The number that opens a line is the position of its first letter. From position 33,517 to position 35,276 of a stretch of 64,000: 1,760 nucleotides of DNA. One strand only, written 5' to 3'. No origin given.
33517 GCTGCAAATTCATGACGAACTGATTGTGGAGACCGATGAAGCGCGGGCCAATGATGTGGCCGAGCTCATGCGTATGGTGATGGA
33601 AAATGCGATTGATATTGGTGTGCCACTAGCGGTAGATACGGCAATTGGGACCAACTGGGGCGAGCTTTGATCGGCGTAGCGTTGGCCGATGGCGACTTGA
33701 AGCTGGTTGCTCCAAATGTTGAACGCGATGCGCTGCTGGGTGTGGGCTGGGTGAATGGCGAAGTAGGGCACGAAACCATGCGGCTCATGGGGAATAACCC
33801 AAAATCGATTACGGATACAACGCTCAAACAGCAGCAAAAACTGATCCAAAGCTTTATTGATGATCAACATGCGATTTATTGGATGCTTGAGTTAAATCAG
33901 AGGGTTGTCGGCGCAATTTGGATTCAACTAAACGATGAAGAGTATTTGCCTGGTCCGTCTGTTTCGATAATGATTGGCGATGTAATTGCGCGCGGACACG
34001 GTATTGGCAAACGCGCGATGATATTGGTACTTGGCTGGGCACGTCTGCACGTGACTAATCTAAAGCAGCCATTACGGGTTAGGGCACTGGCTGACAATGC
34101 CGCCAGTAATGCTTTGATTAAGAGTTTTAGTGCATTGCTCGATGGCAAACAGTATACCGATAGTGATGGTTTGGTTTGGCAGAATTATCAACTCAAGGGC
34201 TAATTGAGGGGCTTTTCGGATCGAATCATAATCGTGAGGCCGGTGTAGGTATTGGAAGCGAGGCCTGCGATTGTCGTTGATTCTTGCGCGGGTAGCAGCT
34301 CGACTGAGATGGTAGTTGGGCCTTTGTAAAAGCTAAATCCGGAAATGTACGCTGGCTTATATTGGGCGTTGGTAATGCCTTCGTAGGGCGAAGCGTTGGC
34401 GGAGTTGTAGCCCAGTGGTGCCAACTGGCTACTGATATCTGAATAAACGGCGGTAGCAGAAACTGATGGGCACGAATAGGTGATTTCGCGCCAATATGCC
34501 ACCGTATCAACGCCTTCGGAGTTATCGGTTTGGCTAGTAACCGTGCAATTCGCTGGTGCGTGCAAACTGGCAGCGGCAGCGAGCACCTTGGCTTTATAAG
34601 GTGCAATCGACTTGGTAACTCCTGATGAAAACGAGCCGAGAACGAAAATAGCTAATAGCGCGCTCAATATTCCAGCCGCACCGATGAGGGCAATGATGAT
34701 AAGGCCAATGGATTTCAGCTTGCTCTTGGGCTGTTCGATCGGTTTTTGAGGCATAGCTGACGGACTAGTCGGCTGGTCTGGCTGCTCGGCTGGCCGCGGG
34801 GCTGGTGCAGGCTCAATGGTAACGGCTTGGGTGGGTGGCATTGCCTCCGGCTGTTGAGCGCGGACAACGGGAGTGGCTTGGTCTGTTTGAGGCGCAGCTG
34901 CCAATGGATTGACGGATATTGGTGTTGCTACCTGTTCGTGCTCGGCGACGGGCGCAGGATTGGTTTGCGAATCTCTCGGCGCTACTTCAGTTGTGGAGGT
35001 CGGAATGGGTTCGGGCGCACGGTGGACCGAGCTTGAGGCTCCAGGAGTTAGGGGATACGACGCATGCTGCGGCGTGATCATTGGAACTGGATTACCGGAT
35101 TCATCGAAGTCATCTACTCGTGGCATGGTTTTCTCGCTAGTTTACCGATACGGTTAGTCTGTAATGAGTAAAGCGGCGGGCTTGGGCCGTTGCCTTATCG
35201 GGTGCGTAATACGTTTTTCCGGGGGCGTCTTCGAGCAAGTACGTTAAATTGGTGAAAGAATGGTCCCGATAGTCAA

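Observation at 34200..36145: Tandem paralogous proline-rich single-pass membrane proteins with a shared N-terminal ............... motif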

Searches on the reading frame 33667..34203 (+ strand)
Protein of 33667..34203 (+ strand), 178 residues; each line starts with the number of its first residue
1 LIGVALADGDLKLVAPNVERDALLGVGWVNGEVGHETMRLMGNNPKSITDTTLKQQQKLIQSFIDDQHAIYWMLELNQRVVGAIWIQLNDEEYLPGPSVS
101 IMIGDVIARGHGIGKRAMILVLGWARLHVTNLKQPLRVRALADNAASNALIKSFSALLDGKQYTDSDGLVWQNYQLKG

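Call 4: search_protein_families(library=pfam, proteins=[window:33667-34203:+], max_evalue=1)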
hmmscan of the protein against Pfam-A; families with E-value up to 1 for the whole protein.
window:33667-34203:+ (178 aa): 2 families
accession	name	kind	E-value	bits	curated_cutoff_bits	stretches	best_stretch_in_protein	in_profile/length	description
PF00583.31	Acetyltransf_1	-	2e-05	25.3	20.7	1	60-151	21-111/116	Acetyltransferase (GNAT) family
PF13508.13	Acetyltransf_7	-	0.13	13.1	27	1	68-121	2-53/84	Acetyltransferase (GNAT) domain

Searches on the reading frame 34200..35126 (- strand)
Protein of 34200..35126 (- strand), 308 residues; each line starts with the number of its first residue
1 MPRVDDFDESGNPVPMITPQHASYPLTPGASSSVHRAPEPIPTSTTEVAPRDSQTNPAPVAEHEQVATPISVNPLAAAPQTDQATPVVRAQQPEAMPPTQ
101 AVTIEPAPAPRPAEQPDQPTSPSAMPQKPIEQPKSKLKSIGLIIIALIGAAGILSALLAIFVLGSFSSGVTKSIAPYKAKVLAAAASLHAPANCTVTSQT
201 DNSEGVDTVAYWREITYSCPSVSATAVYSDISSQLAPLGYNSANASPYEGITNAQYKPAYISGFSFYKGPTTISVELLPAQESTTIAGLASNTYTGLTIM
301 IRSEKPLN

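Call 4: search_protein_families(library=pfam, proteins=[window:34200-35126:-], max_evalue=1)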
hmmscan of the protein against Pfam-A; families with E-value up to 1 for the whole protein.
window:34200-35126:- (308 aa): 0 families

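Call 5: find_homologous_proteins(query=window:34200-35126:-, max_evalue=0.01)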
Query window:34200-35126:- (308 aa): 1 proteins with E <= 0.01 among 8000 candidates.
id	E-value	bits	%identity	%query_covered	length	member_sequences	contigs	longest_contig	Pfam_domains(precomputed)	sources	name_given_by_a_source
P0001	6.0e-191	651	100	100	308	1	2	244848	-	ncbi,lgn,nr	ncbi:hypothetical protein HJC99_01620 [Candidatus Saccharibacteria bacterium]|nr:hypothetical protei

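Call 13: find_encoding_contigs(protein=P0001, flank=10000, max_places=6)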
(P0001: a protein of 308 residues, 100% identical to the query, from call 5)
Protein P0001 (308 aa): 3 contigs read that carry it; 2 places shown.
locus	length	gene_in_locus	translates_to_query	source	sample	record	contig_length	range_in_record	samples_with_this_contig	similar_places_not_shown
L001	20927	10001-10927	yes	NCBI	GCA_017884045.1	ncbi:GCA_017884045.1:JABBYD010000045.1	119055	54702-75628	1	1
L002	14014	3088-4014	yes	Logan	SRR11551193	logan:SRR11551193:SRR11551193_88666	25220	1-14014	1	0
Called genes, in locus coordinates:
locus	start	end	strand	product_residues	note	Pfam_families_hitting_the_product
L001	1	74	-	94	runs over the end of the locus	-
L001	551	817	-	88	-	PF00312:Ribosomal_S15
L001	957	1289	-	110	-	-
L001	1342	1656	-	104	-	-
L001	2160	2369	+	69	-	-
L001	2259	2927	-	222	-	PF01509:TruB_N, PF16198:TruB_C_2 (weak)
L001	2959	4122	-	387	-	PF01368:DHH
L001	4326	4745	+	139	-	PF01649:Ribosomal_S20p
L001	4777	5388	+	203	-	PF05175:MTS, PF02475:TRM5-TYW2_MTfase (weak), PF02353:CMAS (weak), PF06325:PrmA, PF13847:Methyltransf_31, PF08241:Methyltransf_11 (weak), PF08242:Methyltransf_12 (weak), PF13649:Methyltransf_25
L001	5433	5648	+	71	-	-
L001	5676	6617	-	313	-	PF06144:DNA_pol3_delta (weak), PF21694:DNA_pol3_delta_C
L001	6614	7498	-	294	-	PF01149:Fapy_DNA_glyco, PF06831:H2TH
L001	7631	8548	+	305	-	-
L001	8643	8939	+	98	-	PF04248:NTP_transf_9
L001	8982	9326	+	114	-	-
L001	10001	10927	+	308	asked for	-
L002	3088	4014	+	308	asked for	-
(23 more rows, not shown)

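Call 14: search_protein_families(library=ncbifam, proteins=[window:34200-35126:-], max_evalue=1)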
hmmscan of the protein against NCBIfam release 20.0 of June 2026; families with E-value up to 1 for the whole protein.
window:34200-35126:- (308 aa): 1 family
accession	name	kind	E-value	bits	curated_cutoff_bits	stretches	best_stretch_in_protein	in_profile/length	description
NF033483.0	PknB_PASTA_kin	equivalog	0.16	10.9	450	1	84-204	279-398/563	Stk1 family PASTA domain-containing Ser/Thr kinase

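Call 17: predict_structure(protein=window:34200-35126:-)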
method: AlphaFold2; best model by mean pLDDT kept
length: 308 residues; sequences in the alignment: 1
mean_pLDDT: 57.2   pTM: 0.40
mean pLDDT of the five models: 57.2, 54.3, 50.8, 48.3, 40.2
residues with pLDDT >= 90: 0; 70-90: 91; 50-70: 83; < 50: 134
segments of 3 or more residues with pLDDT < 50: 1-4, 17-38, 40-46, 48-52, 54-61, 63-93, 95-98, 100-102, 121-127, 167-171, 244-261, 280-291
pLDDT, mean of each block of 10 residues (from residue 1): 61 57 40 43 43 44 44 40 40 46 54 54 48 56 71 78 57 64 78 80 66 78 70 78 47 36 68 66 39 63 65
secondary structure, 60 per line:
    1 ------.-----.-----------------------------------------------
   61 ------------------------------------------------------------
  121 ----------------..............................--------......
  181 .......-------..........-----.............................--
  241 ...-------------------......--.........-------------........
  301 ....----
elements in order: H137-166 H175-187 E195-204 E210-223 H224-238 E241-243 E263-268 E271-279 E293-304

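Call 23: search_protein_families(library=phrogs, proteins=[window:34200-35126:-], max_evalue=1)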
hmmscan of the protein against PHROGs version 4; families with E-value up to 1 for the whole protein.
window:34200-35126:- (308 aa): 2 families
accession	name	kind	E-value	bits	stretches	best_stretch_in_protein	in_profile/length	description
phrog_1867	-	DNA, RNA and nucleotide metabolism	0.0083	16.6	1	47-135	264-347/420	single strand DNA binding protein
phrog_23985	-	unknown function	0.23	12.7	1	142-182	14-54/122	-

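Call 81: search_protein_families(library=padloc, proteins=[window:34200-35126:-], max_evalue=1)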
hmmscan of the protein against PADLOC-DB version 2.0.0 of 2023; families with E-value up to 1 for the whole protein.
window:34200-35126:- (308 aa): 0 families

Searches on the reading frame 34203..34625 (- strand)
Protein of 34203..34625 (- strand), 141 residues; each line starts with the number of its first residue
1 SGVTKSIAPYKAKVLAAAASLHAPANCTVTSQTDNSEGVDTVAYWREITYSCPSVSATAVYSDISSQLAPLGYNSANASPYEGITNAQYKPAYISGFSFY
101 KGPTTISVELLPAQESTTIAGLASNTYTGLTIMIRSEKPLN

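Call 61: predict_structure(alignment_id=A5)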
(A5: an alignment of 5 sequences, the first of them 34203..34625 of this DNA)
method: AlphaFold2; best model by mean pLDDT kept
length: 141 residues; sequences in the alignment: 5
mean_pLDDT: 78.5   pTM: 0.73
mean pLDDT of the five models: 78.5, 77.9, 77.2, 77.2, 74.4
residues with pLDDT >= 90: 49; 70-90: 55; 50-70: 20; < 50: 17
segments of 3 or more residues with pLDDT < 50: 1-3, 82-93
pLDDT, mean of each block of 10 residues (from residue 1): 68 92 91 86 91 87 91 72 44 68 88 63 72 88 63
secondary structure, 60 per line:
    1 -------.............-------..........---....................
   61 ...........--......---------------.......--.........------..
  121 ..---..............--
elements in order: H8-20 E28-37 E41-56 H57-71 E74-79 E95-101 E104-112 H119-122 E126-139

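Call 67: fold_search(model_id=the predicted structure, library=pdb)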
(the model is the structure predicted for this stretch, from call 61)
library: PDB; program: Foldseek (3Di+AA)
matches with E <= 10: 542; with E <= 0.001: 0
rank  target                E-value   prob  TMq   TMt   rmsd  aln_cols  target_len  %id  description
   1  5uvr                  8.3e-02  0.85  0.38  0.50   5.2       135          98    5  The core region of PilO from the type IV pilus system of Pseudomonas aeruginosa (released 2018-02-21)
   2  9m6x_M                1.1e-01  0.23  0.28  0.29  13.8       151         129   11  Cryo-EM structure of bacteriophage NF5 neck (released 2025-12-17)
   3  8ris                  1.4e-01  0.41  0.33  0.20   7.7       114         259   10  Computationally redesigend variant of Pyrrolysyl-tRNA Synthetase (Y306A) (released 2025-01-01)
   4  4xhr_A                2.5e-01  0.08  0.23  0.20  19.2       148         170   11  Structure of a phospholipid trafficking complex, native (released 2015-07-01)
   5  5jql_I                2.7e-01  0.08  0.23  0.21  16.4       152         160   12  Crystal Structure of Phosphatidic acid Transporter Ups1/Mdm35 Void of Bound Phospholipid from Saccharomyces Cerevisiae (released 2017-07-12)
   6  4ytw_D                3.2e-01  0.08  0.23  0.20  17.4       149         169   11  Crystal structure of Ups1-Mdm35 complex (released 2015-08-12)
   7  8bcp_B                3.2e-01  0.06  0.19  0.18  11.2       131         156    9  Cryo-EM structure of the proximal end of bacteriophage T5 tail : p142 tail terminator protein hexamer and pb6 tail tub (released 2023-11-01)
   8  4ytx_B                3.2e-01  0.06  0.21  0.20  19.6       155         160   14  Crystal structure of Ups1-Mdm35 complex with PA (released 2015-08-12)
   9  3uu2_A                3.4e-01  0.08  0.17  0.10  12.1       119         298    8  Salmonella typhi osmoporin(OmpC):an Outer Membrane Protein (released 2012-11-28)
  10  4ytx_F                3.4e-01  0.07  0.23  0.20  18.0       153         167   11  Crystal structure of Ups1-Mdm35 complex with PA (released 2015-08-12)
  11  8v3t_L                3.6e-01  0.07  0.17  0.17  13.8       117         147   12  CryoEM Structure of Diffocin - precontracted - Collar (released 2024-08-28)
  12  9ilv_A                3.8e-01  0.13  0.27  0.25  14.8       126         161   12  Structure of the bacteriophage T5 connector complex (released 2024-09-04)
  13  4ytw_B                4.1e-01  0.05  0.21  0.18  19.4       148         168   11  Crystal structure of Ups1-Mdm35 complex (released 2015-08-12)
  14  4bwa                  4.3e-01  0.25  0.33  0.20   8.0       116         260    9  PylRS Y306G, Y384F, I405R mutant in complex with adenylated norbornene (released 2013-07-31)
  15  9mu3_D                4.6e-01  0.15  0.29  0.31  11.5       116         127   10  SaPI1 neck structure (released 2025-05-07)
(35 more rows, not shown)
